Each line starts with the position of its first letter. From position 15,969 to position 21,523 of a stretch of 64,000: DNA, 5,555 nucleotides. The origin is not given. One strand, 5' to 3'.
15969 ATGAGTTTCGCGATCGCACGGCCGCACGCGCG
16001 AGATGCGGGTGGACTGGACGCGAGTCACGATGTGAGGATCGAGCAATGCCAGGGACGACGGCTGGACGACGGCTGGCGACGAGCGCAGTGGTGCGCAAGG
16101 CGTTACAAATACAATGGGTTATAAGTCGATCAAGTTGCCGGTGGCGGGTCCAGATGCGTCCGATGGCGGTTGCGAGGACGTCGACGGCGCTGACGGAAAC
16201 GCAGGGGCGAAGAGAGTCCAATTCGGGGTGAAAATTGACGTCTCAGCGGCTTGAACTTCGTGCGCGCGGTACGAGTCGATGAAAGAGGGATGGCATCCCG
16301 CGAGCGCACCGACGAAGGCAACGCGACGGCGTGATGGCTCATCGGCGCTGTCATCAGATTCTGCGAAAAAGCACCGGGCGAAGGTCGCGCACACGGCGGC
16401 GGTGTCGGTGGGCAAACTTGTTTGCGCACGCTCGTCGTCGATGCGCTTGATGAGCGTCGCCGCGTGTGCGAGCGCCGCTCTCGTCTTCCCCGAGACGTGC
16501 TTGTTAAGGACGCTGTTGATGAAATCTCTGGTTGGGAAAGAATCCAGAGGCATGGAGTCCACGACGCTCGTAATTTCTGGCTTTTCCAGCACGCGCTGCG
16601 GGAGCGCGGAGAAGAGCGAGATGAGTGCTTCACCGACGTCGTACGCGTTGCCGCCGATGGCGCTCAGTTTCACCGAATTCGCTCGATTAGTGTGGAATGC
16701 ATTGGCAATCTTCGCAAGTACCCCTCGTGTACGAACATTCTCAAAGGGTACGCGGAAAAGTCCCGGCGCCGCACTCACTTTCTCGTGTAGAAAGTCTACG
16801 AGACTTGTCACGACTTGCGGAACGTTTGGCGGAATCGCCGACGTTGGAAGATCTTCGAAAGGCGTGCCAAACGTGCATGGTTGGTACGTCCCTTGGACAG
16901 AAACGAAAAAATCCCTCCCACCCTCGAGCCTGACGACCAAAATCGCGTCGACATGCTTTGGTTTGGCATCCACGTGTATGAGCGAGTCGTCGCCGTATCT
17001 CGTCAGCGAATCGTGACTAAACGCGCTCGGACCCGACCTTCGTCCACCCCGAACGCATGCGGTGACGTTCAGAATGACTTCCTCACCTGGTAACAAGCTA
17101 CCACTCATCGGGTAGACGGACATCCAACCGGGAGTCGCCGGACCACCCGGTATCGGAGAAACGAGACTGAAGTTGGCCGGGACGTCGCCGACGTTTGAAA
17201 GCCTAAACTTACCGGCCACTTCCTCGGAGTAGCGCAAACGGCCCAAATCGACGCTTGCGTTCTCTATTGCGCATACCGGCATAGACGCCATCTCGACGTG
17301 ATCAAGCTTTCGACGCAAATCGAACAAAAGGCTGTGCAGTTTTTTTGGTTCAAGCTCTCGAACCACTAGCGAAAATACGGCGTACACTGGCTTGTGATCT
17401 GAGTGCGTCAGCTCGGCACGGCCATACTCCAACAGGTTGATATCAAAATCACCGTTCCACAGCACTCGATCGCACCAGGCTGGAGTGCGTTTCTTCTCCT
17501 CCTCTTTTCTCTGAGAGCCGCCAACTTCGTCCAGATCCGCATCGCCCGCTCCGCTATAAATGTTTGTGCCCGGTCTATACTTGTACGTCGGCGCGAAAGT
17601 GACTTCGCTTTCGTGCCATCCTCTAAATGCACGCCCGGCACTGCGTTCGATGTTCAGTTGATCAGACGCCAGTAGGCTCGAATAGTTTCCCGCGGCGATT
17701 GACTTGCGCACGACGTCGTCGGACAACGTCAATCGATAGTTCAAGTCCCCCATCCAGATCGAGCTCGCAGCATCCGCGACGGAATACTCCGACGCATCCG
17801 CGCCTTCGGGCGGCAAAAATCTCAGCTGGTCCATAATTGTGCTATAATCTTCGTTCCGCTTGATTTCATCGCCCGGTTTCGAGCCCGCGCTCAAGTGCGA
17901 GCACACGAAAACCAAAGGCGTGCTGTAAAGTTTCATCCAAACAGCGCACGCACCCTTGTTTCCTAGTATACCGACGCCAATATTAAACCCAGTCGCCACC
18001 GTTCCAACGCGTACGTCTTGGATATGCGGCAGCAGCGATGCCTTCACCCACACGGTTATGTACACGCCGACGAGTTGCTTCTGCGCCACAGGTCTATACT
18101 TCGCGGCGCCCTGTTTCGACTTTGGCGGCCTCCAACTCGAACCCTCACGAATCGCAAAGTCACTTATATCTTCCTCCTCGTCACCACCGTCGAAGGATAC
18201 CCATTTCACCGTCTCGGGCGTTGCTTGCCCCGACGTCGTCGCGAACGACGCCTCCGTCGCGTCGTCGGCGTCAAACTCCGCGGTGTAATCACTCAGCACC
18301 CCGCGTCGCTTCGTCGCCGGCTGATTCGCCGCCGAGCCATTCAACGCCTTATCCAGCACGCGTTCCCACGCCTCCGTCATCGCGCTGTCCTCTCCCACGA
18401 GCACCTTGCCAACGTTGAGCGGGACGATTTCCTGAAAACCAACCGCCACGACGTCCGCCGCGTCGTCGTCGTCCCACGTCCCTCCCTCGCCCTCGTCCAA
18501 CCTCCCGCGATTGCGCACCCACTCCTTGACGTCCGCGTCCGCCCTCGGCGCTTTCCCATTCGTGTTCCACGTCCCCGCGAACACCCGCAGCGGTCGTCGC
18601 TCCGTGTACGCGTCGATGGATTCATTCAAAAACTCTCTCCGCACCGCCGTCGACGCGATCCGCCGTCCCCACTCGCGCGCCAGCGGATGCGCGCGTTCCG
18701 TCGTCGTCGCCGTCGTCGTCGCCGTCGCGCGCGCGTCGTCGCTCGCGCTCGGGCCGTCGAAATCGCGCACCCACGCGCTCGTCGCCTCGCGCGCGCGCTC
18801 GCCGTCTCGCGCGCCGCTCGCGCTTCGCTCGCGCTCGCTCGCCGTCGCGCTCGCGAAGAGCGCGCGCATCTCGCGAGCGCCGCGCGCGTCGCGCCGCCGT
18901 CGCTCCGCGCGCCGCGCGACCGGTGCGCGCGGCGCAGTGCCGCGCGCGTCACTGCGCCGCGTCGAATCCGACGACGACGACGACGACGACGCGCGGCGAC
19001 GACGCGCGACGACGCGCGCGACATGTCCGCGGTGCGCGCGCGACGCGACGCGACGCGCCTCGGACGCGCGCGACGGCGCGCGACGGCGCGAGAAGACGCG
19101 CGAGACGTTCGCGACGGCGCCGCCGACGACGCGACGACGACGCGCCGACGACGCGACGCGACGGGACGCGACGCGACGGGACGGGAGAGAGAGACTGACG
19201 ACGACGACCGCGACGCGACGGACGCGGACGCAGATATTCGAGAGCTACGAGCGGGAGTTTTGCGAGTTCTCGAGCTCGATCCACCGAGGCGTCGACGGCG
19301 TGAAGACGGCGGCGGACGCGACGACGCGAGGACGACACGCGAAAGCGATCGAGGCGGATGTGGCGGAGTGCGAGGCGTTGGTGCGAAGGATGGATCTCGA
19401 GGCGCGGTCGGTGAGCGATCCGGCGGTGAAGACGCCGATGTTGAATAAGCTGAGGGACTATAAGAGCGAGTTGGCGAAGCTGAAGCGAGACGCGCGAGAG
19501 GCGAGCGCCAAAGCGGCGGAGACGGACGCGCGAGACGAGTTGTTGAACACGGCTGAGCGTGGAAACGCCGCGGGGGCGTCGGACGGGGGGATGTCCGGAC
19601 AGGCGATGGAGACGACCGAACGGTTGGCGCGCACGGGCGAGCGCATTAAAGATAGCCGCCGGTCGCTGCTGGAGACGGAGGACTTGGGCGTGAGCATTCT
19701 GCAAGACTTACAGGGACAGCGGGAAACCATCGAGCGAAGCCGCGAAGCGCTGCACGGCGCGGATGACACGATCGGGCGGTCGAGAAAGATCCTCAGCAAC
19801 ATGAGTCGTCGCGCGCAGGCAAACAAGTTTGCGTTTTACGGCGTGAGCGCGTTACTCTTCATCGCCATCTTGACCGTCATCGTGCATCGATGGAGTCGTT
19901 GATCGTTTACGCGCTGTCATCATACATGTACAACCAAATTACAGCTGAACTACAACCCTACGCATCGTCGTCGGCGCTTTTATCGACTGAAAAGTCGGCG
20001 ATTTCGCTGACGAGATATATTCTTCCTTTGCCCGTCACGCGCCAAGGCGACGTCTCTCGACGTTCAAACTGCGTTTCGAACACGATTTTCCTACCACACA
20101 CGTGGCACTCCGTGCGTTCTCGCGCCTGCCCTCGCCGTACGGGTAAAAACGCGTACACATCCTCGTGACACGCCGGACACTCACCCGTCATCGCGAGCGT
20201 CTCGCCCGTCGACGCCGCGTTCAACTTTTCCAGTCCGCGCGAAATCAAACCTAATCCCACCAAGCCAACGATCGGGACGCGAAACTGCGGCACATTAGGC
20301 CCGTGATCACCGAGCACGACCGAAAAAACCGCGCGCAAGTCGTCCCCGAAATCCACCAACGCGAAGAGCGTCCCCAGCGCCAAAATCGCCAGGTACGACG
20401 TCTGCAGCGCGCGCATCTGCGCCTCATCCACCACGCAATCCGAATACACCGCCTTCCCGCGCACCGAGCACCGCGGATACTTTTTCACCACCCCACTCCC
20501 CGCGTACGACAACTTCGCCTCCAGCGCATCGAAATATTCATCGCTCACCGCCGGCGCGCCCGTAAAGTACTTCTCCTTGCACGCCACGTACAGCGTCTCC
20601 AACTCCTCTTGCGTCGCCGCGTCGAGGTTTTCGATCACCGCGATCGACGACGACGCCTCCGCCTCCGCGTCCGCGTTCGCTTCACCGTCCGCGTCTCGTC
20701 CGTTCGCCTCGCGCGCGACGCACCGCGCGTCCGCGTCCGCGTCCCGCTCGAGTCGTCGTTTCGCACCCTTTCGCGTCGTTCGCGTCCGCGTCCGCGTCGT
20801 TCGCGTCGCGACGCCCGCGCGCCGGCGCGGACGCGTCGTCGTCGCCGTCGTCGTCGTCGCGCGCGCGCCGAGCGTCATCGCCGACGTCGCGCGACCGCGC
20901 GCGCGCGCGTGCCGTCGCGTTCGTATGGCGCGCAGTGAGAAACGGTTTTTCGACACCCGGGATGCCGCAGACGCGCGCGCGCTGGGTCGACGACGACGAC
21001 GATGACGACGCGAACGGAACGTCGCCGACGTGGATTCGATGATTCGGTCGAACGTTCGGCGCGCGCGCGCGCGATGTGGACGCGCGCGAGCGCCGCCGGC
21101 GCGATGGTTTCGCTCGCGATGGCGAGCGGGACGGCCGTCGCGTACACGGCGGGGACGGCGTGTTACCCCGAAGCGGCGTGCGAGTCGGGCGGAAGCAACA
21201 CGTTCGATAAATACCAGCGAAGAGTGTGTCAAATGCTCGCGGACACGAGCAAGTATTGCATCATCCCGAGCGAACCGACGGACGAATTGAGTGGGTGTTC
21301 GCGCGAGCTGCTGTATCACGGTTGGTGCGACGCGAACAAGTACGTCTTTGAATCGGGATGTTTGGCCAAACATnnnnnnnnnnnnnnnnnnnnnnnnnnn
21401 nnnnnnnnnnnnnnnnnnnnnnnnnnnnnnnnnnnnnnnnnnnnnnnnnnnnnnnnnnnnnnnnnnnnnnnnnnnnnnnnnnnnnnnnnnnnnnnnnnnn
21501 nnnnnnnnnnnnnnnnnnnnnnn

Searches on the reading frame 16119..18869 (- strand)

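Call 11: search_protein_families(library=pfam, proteins=[window:16119-18869:-], max_evalue=0.001)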
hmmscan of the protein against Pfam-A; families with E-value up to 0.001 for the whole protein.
window:16119-18869:- (916 aa): 2 families
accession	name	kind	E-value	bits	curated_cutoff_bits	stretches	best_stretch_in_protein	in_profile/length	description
PF22669.2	Exo_endo_phos2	-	1.3e-64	219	27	2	254-497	67-287/288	Endonuclease/Exonuclease/phosphatase family 2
PF21310.3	OCRL-like_ASH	-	3.1e-15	56.7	27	2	535-606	1-72/109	Inositol polyphosphate 5-phosphatase OCRL-like, ASH domain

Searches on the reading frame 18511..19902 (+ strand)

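Call 60: search_protein_families(library=pfam, proteins=[window:18511-19902:+], max_evalue=0.001)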
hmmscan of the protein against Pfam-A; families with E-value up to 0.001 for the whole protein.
window:18511-19902:+ (463 aa): 3 families
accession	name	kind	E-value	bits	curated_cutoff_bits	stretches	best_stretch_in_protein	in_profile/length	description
PF05008.21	V-SNARE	-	2.8e-24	85.8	25.9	1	241-331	3-91/92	Vesicle transport v-SNARE protein N-terminus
PF12352.13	V-SNARE_C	-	5.1e-19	68.8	27.1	1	370-434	1-65/66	Snare region anchored in the vesicle membrane C-terminus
PF03908.18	Sec20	-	1.8e-06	28.2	27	1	377-460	8-91/92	Sec20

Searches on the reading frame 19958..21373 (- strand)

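Call 11: search_protein_families(library=pfam, proteins=[window:19958-21373:-], max_evalue=0.001)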
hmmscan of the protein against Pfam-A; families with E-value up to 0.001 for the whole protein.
window:19958-21373:- (471 aa): 1 family
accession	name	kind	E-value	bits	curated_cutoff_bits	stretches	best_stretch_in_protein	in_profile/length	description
PF14255.11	Cys_rich_CPXG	-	0.00028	21.2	25.2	1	398-440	2-44/52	Cysteine-rich CPXCG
